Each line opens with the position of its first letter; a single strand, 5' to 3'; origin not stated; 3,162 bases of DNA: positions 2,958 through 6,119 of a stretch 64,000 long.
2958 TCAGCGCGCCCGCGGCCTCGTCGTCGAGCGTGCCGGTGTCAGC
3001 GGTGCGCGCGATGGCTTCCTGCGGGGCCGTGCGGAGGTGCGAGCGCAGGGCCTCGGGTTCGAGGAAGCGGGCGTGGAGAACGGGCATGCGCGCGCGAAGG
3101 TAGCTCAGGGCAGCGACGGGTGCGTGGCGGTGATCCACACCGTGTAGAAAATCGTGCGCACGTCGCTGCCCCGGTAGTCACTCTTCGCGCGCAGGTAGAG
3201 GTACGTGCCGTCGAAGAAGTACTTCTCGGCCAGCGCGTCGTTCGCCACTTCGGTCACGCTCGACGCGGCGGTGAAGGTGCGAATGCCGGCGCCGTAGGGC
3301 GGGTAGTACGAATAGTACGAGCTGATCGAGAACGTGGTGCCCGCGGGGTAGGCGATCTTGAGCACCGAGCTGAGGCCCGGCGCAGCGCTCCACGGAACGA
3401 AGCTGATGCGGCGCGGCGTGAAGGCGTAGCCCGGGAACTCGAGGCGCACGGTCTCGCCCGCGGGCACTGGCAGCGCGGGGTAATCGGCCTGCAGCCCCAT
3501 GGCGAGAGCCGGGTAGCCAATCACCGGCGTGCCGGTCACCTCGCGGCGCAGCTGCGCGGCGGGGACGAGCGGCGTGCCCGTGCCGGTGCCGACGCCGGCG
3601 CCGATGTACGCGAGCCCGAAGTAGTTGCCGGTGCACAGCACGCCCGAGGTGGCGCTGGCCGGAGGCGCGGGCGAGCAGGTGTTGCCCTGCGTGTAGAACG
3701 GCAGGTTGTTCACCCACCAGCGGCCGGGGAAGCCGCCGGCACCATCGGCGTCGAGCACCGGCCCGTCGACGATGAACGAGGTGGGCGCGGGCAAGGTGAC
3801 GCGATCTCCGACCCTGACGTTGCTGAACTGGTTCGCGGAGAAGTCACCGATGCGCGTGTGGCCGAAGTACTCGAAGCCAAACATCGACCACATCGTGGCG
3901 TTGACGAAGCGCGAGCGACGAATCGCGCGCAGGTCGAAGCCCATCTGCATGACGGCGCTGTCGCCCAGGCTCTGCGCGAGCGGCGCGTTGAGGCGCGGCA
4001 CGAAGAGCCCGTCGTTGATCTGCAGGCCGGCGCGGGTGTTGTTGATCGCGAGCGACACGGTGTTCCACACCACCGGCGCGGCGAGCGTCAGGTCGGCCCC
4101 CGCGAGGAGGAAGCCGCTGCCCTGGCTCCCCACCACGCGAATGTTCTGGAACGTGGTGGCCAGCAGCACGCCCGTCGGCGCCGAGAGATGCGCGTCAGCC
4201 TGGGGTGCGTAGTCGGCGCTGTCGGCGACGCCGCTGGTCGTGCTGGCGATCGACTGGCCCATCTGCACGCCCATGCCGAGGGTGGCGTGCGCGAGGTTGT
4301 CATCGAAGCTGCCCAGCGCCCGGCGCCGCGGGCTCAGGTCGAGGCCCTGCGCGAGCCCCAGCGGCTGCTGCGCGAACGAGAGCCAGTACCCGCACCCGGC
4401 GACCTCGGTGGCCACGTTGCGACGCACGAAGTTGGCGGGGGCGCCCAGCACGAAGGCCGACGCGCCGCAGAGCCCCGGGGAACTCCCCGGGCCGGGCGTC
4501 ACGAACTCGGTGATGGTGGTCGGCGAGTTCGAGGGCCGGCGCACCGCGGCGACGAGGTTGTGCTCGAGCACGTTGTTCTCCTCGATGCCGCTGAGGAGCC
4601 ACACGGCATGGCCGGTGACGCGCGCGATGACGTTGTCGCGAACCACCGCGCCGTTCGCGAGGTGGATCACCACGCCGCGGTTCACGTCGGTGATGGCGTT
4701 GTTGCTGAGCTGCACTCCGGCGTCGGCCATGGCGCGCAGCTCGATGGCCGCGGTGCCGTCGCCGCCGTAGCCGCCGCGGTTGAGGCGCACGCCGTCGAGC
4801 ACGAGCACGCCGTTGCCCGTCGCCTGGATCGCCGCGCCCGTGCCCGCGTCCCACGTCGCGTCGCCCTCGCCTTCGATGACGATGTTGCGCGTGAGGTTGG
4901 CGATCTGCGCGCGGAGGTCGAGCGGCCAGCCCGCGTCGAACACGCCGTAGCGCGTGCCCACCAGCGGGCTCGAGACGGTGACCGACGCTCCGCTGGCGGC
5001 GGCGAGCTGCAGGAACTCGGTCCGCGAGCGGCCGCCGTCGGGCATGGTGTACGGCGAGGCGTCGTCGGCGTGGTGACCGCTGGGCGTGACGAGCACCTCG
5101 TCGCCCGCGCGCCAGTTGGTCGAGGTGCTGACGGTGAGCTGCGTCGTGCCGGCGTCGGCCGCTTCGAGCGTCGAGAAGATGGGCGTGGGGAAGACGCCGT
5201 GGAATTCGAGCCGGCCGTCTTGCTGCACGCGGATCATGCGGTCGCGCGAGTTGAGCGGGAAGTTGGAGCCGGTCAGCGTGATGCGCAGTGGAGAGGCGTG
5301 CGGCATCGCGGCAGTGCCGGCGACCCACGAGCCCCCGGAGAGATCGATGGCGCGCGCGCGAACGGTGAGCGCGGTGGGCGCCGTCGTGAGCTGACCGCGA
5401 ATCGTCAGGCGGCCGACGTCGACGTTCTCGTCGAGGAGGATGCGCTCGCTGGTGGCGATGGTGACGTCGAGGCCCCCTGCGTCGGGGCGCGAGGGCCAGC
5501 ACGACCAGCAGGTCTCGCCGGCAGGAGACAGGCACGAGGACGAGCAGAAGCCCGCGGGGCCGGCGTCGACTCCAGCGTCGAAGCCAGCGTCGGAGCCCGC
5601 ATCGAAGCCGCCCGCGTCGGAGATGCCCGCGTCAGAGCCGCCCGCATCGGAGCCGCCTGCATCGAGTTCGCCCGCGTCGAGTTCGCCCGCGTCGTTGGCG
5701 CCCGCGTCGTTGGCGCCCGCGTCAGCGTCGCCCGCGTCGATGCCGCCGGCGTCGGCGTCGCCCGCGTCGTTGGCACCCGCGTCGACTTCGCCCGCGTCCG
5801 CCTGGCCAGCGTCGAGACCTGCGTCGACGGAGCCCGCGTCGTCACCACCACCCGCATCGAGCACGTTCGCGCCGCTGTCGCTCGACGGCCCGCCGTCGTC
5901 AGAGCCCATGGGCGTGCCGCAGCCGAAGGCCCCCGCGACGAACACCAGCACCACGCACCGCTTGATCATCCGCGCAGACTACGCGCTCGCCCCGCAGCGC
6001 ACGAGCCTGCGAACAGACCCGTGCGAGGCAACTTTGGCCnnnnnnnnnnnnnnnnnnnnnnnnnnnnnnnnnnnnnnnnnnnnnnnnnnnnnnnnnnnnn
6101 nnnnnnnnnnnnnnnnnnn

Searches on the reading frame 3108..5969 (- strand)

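Call 78: search_protein_families(library=pfam, proteins=[window:3108-5969:-], max_evalue=0.001)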
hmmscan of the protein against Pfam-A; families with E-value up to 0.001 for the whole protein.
window:3108-5969:- (954 aa): 3 families
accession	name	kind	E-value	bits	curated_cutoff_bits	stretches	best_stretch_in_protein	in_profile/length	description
PF24606.1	CEMIP_beta-hel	-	2.5e-24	86.7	27.3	1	417-567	48-211/212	CEMIP beta-helix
PF10162.14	G8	-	6.1e-10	39.5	22.9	1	162-267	8-122/124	G8 domain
PF13229.12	Beta_helix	-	1.7e-05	25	25.9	1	378-476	23-113/158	Right handed beta helix region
